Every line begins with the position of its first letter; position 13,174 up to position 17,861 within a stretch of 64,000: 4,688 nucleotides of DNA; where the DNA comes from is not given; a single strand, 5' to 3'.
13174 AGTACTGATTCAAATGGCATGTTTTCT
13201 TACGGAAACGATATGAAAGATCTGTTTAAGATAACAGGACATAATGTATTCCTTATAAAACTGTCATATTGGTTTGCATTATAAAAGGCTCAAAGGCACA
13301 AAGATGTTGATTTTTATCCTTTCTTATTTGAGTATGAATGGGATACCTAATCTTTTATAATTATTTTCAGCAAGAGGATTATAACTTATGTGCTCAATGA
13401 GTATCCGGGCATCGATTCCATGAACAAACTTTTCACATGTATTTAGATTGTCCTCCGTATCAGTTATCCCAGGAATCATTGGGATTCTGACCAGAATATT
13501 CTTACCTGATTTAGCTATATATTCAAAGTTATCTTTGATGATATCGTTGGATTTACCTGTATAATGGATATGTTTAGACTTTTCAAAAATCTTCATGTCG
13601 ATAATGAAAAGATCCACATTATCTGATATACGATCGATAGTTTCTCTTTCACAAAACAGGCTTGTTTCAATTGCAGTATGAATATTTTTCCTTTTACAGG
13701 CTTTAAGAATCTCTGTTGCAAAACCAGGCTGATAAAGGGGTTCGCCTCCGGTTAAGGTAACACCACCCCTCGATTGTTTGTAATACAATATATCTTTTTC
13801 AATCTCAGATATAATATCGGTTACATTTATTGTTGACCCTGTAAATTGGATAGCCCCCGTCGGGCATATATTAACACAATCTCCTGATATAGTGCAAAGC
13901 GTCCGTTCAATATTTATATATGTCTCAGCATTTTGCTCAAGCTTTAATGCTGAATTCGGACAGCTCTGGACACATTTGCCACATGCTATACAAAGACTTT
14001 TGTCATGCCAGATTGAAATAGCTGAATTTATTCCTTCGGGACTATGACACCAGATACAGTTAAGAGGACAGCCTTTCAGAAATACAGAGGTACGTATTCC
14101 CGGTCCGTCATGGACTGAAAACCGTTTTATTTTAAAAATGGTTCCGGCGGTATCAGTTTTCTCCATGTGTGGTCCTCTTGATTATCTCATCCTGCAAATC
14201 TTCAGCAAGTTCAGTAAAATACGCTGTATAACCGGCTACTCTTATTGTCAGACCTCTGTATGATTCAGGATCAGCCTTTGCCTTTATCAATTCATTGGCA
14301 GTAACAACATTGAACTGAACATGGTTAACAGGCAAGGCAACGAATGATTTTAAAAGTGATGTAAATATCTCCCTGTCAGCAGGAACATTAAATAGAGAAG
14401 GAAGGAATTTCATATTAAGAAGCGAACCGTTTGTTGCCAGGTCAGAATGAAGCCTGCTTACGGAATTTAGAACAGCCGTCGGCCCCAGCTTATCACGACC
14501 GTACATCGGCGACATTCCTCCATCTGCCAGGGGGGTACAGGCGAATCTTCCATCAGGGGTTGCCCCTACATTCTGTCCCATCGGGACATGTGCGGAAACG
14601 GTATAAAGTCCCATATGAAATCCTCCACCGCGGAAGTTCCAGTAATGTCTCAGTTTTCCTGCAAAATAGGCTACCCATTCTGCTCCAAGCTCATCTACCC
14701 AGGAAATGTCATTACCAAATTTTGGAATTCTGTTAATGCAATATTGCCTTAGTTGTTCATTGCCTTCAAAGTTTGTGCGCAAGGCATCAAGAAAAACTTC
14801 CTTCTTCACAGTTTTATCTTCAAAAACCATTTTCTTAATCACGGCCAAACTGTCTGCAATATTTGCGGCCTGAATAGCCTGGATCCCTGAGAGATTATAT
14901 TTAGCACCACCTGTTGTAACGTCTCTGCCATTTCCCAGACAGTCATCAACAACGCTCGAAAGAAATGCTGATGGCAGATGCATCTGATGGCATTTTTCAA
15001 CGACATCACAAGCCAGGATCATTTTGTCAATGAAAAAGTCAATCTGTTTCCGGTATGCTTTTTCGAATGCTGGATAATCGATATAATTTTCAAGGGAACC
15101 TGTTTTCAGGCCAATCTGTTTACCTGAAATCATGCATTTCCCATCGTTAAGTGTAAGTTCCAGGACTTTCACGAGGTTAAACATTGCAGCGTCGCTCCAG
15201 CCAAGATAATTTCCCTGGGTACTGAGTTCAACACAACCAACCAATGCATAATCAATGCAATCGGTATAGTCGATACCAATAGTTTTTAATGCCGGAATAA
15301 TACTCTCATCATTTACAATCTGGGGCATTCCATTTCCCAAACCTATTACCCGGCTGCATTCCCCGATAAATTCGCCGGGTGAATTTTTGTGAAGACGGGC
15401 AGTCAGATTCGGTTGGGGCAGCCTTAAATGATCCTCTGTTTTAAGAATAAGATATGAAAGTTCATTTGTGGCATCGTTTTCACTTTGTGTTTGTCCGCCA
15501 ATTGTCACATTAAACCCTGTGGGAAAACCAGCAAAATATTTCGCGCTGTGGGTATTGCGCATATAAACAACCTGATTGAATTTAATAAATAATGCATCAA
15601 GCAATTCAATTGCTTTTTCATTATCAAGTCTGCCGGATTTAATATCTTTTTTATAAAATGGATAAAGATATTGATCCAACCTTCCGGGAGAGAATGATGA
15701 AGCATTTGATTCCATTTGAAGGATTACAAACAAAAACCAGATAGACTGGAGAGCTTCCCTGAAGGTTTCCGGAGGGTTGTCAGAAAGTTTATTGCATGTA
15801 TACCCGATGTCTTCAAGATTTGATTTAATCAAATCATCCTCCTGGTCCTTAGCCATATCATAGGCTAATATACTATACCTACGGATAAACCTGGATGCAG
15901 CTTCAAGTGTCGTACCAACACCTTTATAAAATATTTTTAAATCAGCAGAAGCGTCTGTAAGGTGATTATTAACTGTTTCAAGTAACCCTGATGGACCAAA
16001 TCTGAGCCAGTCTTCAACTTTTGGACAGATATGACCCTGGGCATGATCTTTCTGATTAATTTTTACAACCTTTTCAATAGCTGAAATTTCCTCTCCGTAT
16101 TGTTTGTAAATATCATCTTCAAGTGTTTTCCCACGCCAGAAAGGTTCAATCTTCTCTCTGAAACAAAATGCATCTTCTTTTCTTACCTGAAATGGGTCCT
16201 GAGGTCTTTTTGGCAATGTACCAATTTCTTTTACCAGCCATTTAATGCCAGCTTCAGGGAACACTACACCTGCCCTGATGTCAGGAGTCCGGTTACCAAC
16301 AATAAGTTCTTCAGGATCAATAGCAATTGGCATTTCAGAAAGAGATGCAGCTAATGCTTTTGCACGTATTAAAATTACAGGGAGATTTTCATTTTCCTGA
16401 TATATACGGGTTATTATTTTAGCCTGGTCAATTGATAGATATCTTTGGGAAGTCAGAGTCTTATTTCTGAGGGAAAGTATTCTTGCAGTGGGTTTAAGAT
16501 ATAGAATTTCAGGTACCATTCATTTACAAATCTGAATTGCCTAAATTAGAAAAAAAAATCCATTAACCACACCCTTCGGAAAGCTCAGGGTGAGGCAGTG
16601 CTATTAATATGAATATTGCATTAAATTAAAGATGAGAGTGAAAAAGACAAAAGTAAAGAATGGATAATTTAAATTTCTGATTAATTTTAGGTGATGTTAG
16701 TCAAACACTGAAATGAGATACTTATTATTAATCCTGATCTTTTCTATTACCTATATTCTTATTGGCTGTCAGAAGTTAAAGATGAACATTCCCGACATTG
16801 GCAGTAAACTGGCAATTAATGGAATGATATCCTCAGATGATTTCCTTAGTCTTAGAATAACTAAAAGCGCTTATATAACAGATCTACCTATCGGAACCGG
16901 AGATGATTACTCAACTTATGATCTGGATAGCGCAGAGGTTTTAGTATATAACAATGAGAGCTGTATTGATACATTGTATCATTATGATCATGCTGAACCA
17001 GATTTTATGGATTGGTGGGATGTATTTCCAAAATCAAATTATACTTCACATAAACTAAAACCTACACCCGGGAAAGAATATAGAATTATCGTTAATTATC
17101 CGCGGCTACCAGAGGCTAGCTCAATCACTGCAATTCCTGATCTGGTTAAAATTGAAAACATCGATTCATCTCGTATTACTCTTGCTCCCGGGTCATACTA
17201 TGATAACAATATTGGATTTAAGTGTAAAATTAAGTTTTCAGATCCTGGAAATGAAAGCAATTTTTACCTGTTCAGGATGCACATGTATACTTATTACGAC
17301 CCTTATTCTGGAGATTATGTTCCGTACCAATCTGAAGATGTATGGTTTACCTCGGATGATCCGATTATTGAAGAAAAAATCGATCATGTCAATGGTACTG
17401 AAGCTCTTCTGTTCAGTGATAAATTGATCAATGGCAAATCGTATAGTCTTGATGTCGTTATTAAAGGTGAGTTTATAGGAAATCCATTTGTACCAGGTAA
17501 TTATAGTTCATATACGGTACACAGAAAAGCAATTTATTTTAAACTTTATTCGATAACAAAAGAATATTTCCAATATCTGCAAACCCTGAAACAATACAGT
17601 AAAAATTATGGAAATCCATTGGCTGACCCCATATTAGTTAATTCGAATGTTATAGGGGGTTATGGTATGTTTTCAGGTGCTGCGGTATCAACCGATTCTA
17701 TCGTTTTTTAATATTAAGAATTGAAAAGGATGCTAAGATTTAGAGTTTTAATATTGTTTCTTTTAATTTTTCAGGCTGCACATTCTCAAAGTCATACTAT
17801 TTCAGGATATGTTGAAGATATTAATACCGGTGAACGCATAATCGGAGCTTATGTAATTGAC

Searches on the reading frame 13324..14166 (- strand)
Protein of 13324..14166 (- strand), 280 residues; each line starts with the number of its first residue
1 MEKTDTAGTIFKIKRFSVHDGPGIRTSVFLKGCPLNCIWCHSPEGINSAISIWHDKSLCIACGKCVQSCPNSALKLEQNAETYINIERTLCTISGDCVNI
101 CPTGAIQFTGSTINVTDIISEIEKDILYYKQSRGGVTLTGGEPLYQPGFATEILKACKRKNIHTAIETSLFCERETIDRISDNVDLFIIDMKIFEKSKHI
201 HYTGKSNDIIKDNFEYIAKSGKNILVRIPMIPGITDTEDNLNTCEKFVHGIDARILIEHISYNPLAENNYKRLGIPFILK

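Call 77: search_protein_families(library=pfam, proteins=[window:13324-14166:-], max_evalue=0.000001)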
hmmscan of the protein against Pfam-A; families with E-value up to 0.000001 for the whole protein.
window:13324-14166:- (280 aa): 9 families
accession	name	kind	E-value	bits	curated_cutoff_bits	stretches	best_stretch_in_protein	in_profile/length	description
PF04055.27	Radical_SAM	-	7.4e-17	62.4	29.5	1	29-238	3-158/166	Radical SAM superfamily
PF00037.32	Fer4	-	1.4e-09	37.8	21.1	1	53-75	2-24/24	4Fe-4S binding domain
PF13353.11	Fer4_12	-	2.1e-09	38.2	22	1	20-198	2-122/137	4Fe-4S single cluster domain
PF12837.12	Fer4_6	-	2.8e-09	36.9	25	0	54-73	4-23/24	4Fe-4S binding domain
PF12838.12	Fer4_7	-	3.1e-09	37.6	27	1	59-105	2-52/52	4Fe-4S dicluster domain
PF13237.11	Fer4_10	-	1.8e-08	34.6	25.5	1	52-102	2-53/53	4Fe-4S dicluster domain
PF14697.11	Fer4_21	-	2.4e-08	34.4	35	1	55-107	4-58/59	4Fe-4S dicluster domain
PF13484.11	Fer4_16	-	1e-07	33.1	30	0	59-81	2-25/66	4Fe-4S double cluster binding domain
PF13187.11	Fer4_9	-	3.9e-07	30.4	27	0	59-106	2-52/52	4Fe-4S dicluster domain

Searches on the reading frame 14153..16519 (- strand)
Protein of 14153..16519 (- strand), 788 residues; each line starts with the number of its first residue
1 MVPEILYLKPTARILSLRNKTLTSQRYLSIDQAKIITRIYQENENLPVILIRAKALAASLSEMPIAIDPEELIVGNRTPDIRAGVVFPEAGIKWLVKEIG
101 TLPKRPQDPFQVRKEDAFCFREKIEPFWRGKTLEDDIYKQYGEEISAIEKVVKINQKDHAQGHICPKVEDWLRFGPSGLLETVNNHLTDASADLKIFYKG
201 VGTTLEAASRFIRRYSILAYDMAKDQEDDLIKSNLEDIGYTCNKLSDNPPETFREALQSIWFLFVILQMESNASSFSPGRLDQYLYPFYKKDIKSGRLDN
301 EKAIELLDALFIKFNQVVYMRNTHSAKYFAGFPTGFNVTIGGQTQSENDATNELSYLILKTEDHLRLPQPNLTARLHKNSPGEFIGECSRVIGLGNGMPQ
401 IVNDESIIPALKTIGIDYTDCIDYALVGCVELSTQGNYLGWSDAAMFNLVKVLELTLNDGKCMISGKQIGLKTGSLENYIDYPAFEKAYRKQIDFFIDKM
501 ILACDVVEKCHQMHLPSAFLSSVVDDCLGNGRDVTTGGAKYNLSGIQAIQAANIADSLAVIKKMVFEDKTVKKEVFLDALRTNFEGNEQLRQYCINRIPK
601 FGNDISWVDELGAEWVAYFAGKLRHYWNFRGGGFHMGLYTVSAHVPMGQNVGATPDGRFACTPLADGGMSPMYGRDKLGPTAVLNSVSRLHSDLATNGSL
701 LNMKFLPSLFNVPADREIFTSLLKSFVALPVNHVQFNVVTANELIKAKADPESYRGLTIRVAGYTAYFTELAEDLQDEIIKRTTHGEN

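Call 77: search_protein_families(library=pfam, proteins=[window:14153-16519:-], max_evalue=0.000001)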
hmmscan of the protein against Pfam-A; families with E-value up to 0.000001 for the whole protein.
window:14153-16519:- (788 aa): 2 families
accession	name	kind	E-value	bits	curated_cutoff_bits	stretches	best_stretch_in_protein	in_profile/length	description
PF02901.20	PFL-like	-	1.4e-202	675.3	24.3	1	12-648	3-647/647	Pyruvate formate lyase-like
PF01228.26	Gly_radical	-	2e-25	89.8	22.2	1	667-769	3-106/106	Glycine radical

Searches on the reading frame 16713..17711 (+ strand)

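Call 77: search_protein_families(library=pfam, proteins=[window:16713-17711:+], max_evalue=0.000001)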
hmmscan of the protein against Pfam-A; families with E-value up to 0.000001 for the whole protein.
window:16713-17711:+ (332 aa): 1 family
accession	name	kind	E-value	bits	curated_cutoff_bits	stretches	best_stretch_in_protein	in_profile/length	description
PF14054.11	DUF4249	-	3.2e-36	125.7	28.5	1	22-328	4-268/269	Domain of unknown function (DUF4249)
